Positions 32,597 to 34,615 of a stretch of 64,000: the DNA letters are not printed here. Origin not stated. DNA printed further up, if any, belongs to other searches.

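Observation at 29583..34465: Translationally coupled operon: unknown P-loop/Rossmann protein, carbamate kinase, ornithine carbamoyltransferase, unknown 572-aa basic-tailed protein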

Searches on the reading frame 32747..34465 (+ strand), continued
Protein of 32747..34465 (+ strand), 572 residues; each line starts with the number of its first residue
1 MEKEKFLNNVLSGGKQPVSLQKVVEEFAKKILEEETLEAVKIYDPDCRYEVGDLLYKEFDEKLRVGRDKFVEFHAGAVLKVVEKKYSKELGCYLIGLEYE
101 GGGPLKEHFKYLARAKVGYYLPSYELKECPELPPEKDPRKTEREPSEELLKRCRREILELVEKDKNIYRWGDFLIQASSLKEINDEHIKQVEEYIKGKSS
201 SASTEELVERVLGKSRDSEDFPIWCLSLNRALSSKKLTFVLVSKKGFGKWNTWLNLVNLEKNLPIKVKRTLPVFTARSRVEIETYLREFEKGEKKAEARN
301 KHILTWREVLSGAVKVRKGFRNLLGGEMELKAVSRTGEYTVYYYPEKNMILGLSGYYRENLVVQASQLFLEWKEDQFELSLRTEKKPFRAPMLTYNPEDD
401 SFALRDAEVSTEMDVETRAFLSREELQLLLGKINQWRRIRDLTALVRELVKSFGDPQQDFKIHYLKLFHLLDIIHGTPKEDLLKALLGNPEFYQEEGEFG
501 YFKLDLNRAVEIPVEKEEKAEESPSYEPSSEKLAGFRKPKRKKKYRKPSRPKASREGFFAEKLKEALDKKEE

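Call 63: find_encoding_contigs(protein=P0191, flank=6000, max_places=2)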
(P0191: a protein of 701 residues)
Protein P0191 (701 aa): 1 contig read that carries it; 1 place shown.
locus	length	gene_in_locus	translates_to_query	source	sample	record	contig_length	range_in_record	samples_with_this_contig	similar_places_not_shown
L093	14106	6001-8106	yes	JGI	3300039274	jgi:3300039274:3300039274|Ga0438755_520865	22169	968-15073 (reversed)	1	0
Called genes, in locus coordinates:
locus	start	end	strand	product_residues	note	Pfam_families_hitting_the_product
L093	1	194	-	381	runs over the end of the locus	PF13439:Glyco_transf_4, PF13579:Glyco_trans_4_4, PF20706:GT4-conflict (faint), PF00534:Glycos_transf_1, PF13692:Glyco_trans_1_4, PF13524:Glyco_trans_1_2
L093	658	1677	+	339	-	PF01073:3Beta_HSD, PF01370:Epimerase, PF02719:Polysacc_synt_2, PF04321:RmlD_sub_bind, PF07993:NAD_binding_4, PF13460:NAD_binding_10, PF16363:GDP_Man_Dehyd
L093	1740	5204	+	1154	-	PF00133:tRNA-synt_1, PF09334:tRNA-synt_1g, PF08264:Anticodon_1, PF19302:DUF5915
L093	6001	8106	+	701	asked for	-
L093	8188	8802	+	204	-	PF12697:Abhydrolase_6 (weak)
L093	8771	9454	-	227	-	PF00702:Hydrolase, PF12710:HAD, PF13419:HAD_2, PF13242:Hydrolase_like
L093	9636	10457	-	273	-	PF13439:Glyco_transf_4 (faint), PF20706:GT4-conflict, PF00534:Glycos_transf_1, PF13692:Glyco_trans_1_4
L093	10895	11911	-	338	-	PF00534:Glycos_transf_1, PF13692:Glyco_trans_1_4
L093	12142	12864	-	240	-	PF13489:Methyltransf_23, PF13847:Methyltransf_31 (weak), PF08241:Methyltransf_11, PF08242:Methyltransf_12 (weak), PF13649:Methyltransf_25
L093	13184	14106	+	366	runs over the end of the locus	-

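Call 68: search_solved_structures(query=A1, max_evalue=10, show_alignments=3)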
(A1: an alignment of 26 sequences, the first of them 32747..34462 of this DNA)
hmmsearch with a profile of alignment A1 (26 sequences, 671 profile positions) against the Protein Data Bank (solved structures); distinct sequences matched with E-value up to 10: 2.
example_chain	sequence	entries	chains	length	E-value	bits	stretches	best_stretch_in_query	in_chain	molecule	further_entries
7jil_u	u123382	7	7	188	0.3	12.6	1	562-643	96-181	30S ribosomal protein S16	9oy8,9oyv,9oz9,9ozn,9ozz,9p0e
9zcd_u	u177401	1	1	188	0.3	12.6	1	562-643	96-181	Small ribosomal subunit protein bS16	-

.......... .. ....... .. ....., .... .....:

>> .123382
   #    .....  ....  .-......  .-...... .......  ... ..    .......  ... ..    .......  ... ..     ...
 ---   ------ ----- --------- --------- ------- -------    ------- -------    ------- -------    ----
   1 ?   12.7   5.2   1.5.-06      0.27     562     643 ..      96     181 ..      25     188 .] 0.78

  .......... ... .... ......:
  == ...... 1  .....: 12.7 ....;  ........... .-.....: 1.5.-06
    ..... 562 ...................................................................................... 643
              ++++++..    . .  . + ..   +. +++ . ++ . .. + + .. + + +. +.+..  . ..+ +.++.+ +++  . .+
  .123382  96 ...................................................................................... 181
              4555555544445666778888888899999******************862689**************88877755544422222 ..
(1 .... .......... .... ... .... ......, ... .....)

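Call 69: search_protein_families(library=padloc, proteins=[window:32747-34465:+, P0141, P0164, P0196, P0284, P0231, P0260, P0191], max_evalue=0.01)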
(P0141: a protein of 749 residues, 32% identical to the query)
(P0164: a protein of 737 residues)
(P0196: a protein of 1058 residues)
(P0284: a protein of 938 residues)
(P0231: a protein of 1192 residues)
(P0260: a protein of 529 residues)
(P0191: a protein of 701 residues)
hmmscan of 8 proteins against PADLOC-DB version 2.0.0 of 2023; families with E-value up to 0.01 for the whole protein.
window:32747-34465:+ (572 aa): 0 families

P0141 (749 aa): 0 families

P0164 (737 aa): 0 families

P0196 (1058 aa): 0 families

P0284 (938 aa): 33 families (the best 25 are shown)
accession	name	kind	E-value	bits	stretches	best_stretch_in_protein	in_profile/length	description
PDLC03021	MTase_I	-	3.7e-31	106.5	1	708-885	162-361/491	Type I methyltransferase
PDLC04134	mad2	-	2.9e-22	77.1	1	700-904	261-446/492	mads_2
PDLC03025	MTase_I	-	1.5e-20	71.5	1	710-903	162-371/569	Type I methyltransferase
PDLC03026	MTase_I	-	2.7e-19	67.7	1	711-913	144-365/487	Type I methyltransferase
PDLC03318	MTase_II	-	3e-18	63.5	2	707-813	341-470/723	Type II methyltransferase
PDLC03018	MTase_I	-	1.8e-17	61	2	710-751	307-348/749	Type I methyltransferase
PDLC03218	MTase_II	-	1.6e-16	58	2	710-827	265-383/532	Type II methyltransferase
PDLC03034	MTase_I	-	6.2e-15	52.5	2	699-755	315-371/672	Type I methyltransferase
PDLC03031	MTase_I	-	3.7e-14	49.9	1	667-827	142-296/834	Type I methyltransferase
PDLC03036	MTase_I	-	1.2e-13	48.3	1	709-831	214-341/635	Type I methyltransferase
PDLC03039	MTase_I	-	3.1e-12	43.4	1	699-826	155-279/708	Type I methyltransferase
PDLC03038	MTase_I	-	4.8e-12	42.6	1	668-866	130-327/896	Type I methyltransferase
PDLC03030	MTase_I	-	3.7e-10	36.9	2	831-904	510-582/670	Type I methyltransferase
PDLC03024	MTase_I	-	7.8e-10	35.8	1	832-923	492-593/628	Type I methyltransferase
PDLC03602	REase_MTase_IIG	-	8.9e-09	32.5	1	713-913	328-531/637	Type IIG restriction enzyme-methyltransferase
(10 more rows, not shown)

P0231 (1192 aa): 0 families

P0260 (529 aa): 0 families

P0191 (701 aa): 0 families

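Call 70: find_encoding_contigs(protein=P0176, flank=6000, max_places=2)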
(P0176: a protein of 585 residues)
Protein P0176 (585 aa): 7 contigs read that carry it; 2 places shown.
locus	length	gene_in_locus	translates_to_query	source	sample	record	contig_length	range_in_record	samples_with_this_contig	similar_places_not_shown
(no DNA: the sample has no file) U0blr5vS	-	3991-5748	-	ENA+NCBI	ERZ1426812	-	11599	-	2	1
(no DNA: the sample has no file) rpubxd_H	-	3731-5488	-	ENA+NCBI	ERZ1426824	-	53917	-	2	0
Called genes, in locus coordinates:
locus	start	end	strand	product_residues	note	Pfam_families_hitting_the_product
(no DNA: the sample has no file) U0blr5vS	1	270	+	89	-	?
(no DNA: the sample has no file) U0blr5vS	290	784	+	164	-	-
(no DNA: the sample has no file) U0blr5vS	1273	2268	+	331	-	PF00140:Sigma70_r1_2, PF04542:Sigma70_r2, PF04539:Sigma70_r3, PF04545:Sigma70_r4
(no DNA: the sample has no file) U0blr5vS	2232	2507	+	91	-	-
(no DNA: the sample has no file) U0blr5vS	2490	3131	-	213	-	PF01725:Ham1p_like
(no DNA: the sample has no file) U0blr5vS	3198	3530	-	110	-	-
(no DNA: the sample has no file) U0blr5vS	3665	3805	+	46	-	-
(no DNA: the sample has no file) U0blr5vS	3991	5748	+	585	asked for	-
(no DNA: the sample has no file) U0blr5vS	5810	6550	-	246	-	PF01138:RNase_PH, PF03725:RNase_PH_C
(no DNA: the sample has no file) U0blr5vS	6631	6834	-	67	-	-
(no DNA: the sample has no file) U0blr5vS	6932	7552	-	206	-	PF10646:Germane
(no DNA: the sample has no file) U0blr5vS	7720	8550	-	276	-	PF01520:Amidase_3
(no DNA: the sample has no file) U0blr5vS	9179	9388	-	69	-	-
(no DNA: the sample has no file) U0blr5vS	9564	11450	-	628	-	-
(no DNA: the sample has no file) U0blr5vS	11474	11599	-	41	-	?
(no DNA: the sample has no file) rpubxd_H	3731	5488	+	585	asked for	-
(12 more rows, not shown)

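Call 71: find_encoding_contigs(protein=P0195, flank=6000, max_places=2)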
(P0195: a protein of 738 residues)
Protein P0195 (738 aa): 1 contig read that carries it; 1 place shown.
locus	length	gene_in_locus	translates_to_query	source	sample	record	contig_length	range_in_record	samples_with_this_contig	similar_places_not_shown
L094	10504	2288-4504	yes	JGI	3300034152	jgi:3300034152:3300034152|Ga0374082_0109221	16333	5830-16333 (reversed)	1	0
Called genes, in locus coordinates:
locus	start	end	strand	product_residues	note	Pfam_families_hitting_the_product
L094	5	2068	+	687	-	PF25062:ARM_TT21_N, PF13371:TPR_9, PF13432:TPR_16 (weak), PF25063:ARM_TT21_C (weak), PF00515:TPR_1 (weak), PF07719:TPR_2 (weak), PF13181:TPR_8 (weak), PF13414:TPR_11, +22 more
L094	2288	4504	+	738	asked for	-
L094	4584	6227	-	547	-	PF02554:CstA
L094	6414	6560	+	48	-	-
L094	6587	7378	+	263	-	PF00459:Inositol_P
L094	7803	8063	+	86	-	-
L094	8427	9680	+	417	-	PF12801:Fer4_5 (weak), PF12797:Fer4_2 (faint), PF13187:Fer4_9 (faint), PF13237:Fer4_10 (faint), PF14697:Fer4_21 (weak), PF12837:Fer4_6 (faint), PF00037:Fer4 (weak), PF12838:Fer4_7, +1 more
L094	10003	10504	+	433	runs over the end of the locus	PF02844:GARS_N, PF01071:GARS_A, PF02222:ATP-grasp (weak), PF02655:ATP-grasp_3, PF02786:CPSase_L_D2, PF13535:ATP-grasp_4 (faint), PF02843:GARS_C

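Call 73: find_encoding_contigs(protein=P0131, flank=8000, max_places=1)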
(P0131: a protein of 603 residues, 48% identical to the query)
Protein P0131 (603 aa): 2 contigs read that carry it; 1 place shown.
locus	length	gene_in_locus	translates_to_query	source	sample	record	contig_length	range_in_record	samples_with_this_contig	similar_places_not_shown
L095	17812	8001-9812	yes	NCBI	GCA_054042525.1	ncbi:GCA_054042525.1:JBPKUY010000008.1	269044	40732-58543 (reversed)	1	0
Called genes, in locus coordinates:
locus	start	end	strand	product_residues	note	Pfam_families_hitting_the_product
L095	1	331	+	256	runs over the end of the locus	PF19293:CdaA_N, PF02457:DAC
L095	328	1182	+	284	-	PF07949:YbbR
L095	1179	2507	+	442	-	PF02878:PGM_PMM_I, PF02879:PGM_PMM_II, PF02880:PGM_PMM_III, PF00408:PGM_PMM_IV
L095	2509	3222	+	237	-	PF03740:PdxJ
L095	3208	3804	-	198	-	PF00072:Response_reg (faint)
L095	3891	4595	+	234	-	-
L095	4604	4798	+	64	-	PF04845:PurA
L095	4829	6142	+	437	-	-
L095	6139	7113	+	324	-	PF00696:AA_kinase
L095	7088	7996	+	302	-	PF02729:OTCace_N, PF00185:OTCace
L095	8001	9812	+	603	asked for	-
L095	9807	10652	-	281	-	PF02463:SMC_N (weak), PF00005:ABC_tran, PF13304:AAA_21 (faint), PF08352:oligo_HPY (faint)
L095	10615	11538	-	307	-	PF00005:ABC_tran, PF13304:AAA_21 (faint), PF08352:oligo_HPY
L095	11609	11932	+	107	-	PF17209:Hfq (weak), PF21979:Hfq_1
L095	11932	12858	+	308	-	PF04166:PdxA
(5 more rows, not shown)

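Call 76: fold_search(model_id=the predicted structure, library=pdb)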
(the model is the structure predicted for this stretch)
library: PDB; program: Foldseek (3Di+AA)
matches with E <= 10: 529; with E <= 0.001: 0
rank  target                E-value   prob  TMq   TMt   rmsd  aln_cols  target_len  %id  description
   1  4i1k_A                4.1e-03  1.00  0.13  0.53   8.5       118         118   16  Crystal Structure of VRN1 (Residues 208-341) (released 2012-12-19)
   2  6p4o_B                6.0e-03  0.09  0.07  0.08  30.1       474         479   11  Complex of XPB helicase with Bax1 endonuclease from Sulfurisphaera tokodaii at 3.15 Angstroms resolution (released 2020-06-03)
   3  4ldv                  3.1e-02  0.99  0.12  0.21   3.8        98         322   10  Crystal structure of the DNA binding domain of A. thailana auxin response factor 1 (released 2014-02-12)
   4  5yzy_C                3.5e-02  1.00  0.13  0.54   4.1        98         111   11  AtVAL1 B3 domain in complex with 13bp-DNA (released 2018-05-02)
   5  9f10_H                4.6e-02  0.08  0.09  0.09  26.7       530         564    7  CryoEM structure of the F plasmid relaxosome with TraI in its TE mode, without accessory protein TraM. Derived from th (released 2025-06-04)
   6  5lzw_ii               4.8e-02  0.12  0.09  0.13  23.6       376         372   10  Structure of the mammalian rescue complex with Pelota and Hbs1l assembled on a truncated mRNA. (released 2016-11-30)
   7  6j9a_A                8.4e-02  0.99  0.13  0.57   3.6        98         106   11  Crystal structure of Arabidopsis thaliana VAL1 in complex with FLC DNA fragment (released 2019-05-29)
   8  9rw4_D                1.3e-01  0.28  0.09  0.11  25.5       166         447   11  Egalitarian-BicD in complex with hSL1 of the hairy localization element (Structure B) (released 2026-03-25)
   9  6j9b_A                1.5e-01  0.97  0.12  0.56   3.8       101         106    8  Arabidopsis FUS3-DNA complex (released 2019-05-29)
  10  3wxm_H                2.3e-01  0.08  0.09  0.14  21.1       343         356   13  Crystal structure of archaeal Pelota and GTP-bound EF1 alpha complex (released 2014-09-03)
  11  5m1j_A1               2.5e-01  0.04  0.07  0.10  22.6       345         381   11  Nonstop ribosomal complex bound with Dom34 and Hbs1 (released 2017-01-18)
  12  3j15_A                2.8e-01  0.06  0.08  0.13  20.3       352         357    8  Model of ribosome-bound archaeal Pelota and ABCE1 (released 2012-02-22)
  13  9rw7_D                3.0e-01  0.14  0.08  0.10  25.4       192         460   11  Egalitarian-BicD in complex with bcdSLV of bicoid mRNA (Structure A) (released 2026-03-25)
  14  4ad9_B                3.0e-01  0.12  0.09  0.17  20.5       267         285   10  Crystal structure of human LACTB2. (released 2012-02-01)
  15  9rw0_C                3.9e-01  0.14  0.08  0.10  26.5       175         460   10  Egalitarian-BicD in complex with K10 TLS RNA (Structure C) (released 2026-03-25)
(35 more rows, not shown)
